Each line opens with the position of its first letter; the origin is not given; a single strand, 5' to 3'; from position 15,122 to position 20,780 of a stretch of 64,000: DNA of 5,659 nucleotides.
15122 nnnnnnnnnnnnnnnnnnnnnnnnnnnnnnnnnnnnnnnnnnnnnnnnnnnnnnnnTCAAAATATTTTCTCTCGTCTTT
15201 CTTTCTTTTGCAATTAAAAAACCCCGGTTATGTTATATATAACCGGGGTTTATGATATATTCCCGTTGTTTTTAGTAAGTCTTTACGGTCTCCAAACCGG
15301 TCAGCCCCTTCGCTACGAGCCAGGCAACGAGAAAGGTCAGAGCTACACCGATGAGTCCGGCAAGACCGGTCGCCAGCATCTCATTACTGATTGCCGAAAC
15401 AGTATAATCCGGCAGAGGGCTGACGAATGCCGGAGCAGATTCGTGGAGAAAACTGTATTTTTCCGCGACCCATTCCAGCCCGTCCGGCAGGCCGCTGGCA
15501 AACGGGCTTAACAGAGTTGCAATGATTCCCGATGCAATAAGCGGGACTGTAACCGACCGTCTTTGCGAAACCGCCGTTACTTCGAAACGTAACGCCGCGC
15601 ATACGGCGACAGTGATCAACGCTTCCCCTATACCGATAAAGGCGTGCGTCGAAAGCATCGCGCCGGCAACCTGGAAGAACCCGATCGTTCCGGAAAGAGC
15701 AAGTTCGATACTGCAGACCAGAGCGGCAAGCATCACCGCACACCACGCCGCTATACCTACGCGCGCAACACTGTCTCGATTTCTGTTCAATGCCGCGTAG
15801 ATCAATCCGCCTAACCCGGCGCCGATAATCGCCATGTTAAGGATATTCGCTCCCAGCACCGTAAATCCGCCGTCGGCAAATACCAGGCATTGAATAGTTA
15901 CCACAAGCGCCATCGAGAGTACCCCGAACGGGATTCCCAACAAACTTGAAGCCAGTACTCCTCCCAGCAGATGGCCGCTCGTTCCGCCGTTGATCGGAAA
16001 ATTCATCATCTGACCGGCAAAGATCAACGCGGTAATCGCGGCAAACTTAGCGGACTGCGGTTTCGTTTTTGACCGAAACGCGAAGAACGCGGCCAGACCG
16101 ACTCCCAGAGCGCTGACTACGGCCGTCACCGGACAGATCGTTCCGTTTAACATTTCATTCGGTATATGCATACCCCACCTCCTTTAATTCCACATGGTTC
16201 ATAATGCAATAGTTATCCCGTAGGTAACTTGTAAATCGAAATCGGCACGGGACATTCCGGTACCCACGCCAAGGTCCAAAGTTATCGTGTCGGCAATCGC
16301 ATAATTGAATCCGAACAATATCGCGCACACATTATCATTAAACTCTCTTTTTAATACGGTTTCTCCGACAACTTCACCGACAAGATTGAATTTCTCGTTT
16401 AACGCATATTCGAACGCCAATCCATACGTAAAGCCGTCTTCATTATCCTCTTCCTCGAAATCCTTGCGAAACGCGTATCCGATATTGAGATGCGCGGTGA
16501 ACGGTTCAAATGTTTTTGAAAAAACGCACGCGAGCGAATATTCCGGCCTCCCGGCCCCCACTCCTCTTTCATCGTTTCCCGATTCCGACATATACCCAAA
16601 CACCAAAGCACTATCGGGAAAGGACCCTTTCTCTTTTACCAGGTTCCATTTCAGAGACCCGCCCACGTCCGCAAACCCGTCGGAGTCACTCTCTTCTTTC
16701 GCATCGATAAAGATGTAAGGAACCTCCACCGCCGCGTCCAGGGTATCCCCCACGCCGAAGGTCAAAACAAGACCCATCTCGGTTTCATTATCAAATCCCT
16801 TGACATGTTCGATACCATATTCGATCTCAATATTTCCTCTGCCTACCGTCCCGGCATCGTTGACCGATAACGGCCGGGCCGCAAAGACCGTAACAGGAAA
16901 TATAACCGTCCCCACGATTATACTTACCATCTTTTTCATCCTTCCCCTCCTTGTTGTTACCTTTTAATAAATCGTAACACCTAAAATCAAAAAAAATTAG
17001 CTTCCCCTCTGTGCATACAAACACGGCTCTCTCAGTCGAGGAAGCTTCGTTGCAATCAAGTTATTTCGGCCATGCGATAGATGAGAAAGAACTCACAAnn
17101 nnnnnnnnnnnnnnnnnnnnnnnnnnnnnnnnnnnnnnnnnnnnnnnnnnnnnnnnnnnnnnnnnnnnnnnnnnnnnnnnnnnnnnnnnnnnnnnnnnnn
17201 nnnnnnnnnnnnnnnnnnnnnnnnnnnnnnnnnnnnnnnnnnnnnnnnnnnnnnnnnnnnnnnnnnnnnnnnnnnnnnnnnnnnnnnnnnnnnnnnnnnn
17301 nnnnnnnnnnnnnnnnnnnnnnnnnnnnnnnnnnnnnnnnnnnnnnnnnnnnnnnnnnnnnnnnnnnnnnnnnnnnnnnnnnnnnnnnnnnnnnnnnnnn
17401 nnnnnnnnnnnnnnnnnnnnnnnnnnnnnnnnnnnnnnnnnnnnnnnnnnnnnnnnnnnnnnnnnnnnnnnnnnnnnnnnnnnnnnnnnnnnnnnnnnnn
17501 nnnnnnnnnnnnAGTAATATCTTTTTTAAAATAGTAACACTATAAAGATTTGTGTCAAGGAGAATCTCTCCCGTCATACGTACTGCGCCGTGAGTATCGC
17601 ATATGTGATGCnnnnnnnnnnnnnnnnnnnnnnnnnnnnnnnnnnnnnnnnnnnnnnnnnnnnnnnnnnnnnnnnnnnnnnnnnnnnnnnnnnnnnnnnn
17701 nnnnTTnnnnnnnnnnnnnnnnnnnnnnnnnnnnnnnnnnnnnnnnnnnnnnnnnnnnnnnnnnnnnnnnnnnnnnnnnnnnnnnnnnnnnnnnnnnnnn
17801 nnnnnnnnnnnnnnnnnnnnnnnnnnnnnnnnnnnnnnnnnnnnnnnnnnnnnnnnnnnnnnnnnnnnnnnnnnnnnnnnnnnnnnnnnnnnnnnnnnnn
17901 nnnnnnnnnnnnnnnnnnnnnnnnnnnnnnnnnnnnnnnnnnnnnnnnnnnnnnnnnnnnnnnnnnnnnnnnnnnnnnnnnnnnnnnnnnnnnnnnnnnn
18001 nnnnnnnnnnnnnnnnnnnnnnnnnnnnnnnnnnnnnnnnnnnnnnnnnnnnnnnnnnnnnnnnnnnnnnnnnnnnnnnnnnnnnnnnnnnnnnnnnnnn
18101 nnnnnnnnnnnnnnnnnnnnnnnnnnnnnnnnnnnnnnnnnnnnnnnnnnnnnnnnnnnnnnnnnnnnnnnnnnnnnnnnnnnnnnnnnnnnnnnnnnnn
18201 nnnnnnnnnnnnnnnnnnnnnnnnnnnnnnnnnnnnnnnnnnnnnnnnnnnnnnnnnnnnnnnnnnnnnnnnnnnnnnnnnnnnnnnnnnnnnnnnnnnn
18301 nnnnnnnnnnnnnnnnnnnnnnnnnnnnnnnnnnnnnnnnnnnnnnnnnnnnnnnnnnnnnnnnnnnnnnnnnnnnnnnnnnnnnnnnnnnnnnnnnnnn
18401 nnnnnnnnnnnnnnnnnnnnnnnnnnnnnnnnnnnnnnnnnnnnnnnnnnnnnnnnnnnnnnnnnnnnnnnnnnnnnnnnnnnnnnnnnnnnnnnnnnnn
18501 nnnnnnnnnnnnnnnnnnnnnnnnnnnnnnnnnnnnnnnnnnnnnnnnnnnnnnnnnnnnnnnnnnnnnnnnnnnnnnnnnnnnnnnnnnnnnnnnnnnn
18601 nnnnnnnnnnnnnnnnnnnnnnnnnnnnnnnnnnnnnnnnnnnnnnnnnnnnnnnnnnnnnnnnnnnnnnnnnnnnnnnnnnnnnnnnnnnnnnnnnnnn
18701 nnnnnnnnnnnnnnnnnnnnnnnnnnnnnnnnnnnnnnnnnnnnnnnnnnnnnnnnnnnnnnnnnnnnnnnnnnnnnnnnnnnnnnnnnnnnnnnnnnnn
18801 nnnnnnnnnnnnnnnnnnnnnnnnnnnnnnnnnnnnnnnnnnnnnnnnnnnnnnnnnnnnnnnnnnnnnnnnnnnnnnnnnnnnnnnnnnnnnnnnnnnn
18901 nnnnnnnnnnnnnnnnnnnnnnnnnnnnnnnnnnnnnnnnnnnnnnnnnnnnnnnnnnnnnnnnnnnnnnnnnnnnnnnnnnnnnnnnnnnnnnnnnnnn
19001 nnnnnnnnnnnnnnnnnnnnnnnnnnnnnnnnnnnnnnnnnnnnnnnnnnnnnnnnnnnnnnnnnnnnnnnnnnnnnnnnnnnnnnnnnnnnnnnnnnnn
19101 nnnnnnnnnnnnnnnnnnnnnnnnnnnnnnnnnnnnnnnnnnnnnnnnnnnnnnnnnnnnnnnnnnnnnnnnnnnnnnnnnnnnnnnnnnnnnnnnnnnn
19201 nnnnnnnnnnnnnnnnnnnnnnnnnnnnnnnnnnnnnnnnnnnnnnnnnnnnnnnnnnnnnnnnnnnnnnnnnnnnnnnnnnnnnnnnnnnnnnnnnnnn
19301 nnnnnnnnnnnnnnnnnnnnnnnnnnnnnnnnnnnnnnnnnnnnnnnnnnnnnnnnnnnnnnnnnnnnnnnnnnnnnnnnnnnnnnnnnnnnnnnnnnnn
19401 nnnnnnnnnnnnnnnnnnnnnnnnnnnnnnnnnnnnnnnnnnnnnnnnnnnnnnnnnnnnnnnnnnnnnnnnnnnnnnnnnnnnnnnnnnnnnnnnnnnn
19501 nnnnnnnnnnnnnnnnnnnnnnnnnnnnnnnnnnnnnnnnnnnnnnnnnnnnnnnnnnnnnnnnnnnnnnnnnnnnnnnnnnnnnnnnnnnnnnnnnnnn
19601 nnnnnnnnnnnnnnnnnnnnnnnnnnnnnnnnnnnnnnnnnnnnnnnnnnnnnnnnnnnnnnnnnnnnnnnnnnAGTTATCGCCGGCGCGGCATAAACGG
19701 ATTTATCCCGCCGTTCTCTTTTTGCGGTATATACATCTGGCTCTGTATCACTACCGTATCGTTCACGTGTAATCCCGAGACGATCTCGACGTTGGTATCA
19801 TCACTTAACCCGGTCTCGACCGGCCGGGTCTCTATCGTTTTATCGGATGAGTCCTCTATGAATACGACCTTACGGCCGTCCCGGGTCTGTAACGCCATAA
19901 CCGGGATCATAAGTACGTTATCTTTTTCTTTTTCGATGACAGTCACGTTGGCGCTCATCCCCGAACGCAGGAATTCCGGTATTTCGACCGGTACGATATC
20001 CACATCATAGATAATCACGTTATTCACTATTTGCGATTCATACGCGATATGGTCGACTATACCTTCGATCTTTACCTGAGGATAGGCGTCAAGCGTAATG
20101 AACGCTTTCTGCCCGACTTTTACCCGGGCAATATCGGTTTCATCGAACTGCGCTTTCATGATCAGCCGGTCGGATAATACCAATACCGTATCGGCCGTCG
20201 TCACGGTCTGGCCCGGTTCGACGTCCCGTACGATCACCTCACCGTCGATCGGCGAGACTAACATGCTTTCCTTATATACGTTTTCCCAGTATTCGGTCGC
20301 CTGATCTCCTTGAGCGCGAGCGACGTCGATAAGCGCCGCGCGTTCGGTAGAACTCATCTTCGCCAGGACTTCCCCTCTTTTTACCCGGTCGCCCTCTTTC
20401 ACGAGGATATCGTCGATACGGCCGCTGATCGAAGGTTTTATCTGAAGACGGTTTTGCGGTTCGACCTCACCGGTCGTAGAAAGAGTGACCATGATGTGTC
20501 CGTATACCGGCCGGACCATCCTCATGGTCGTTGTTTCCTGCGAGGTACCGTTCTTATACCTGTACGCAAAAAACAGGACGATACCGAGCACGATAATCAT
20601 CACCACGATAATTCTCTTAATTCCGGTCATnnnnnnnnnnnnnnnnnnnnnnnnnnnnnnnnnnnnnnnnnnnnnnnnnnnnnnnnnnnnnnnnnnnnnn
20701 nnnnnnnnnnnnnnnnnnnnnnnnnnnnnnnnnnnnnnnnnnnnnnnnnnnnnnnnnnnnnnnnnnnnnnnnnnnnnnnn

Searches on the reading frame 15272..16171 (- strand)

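Call 16: search_protein_families(library=pfam, proteins=[window:15272-16171:-], max_evalue=0.001)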
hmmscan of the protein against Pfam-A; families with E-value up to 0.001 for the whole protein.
window:15272-16171:- (299 aa): 2 families
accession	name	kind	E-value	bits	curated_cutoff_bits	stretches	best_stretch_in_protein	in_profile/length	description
PF01891.21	CbiM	-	1.9e-45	155.7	23.1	1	2-195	1-199/205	Cobalt uptake substrate-specific transmembrane region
PF13190.11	PDGLE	-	1e-15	57.8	27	1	207-288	4-98/102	PDGLE domain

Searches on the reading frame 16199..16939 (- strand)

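Call 16: search_protein_families(library=pfam, proteins=[window:16199-16939:-], max_evalue=0.001)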
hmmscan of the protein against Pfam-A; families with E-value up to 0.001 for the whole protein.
window:16199-16939:- (246 aa): 2 families
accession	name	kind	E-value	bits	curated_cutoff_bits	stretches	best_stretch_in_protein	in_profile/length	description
PF13557.12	Phenol_MetA_deg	-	2.8e-09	37.9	22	1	22-235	3-231/242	Putative MetA-pathway of phenol degradation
PF19089.6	DUF5777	-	8.7e-07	28.9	23.1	1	39-189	31-178/247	Membrane bound beta barrel domain (DUF5777)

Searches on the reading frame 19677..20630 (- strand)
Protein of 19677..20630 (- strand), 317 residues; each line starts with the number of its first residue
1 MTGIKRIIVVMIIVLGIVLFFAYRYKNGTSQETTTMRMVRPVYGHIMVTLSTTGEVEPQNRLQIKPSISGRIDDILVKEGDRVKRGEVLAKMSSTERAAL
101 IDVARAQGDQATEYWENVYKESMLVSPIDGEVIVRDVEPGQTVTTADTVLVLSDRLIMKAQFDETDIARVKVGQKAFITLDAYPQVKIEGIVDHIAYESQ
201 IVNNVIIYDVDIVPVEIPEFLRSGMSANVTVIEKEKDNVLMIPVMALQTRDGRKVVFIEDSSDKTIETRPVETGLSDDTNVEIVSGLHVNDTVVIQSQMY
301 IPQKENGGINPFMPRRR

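Call 17: search_protein_families(library=pfam, proteins=[window:19677-20630:-], max_evalue=0.001)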
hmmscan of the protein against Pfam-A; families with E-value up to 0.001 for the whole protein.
window:19677-20630:- (317 aa): 6 families
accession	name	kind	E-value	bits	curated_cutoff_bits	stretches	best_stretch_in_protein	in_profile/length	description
PF16576.10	HlyD_D23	-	1.1e-15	57.9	30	2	101-196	89-185/214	Barrel-sandwich domain of CusB or HlyD membrane-fusion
PF13437.12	HlyD_3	-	5.7e-15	56.4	22.2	1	124-212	2-93/106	HlyD family secretion protein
PF13533.13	Biotin_lipoyl_2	-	1.2e-07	31.9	29.8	1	63-91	2-30/32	Biotin-lipoyl like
PF00529.27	CusB_dom_1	-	1.3e-06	29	26.5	1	23-231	12-79/89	Cation efflux system protein CusB domain 1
PF00364.28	Biotin_lipoyl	-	0.00012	22.3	22.1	0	66-92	47-73/73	Biotin-requiring enzyme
PF01551.29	Peptidase_M23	-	0.00039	21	28.7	0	71-98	51-78/96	Peptidase family M23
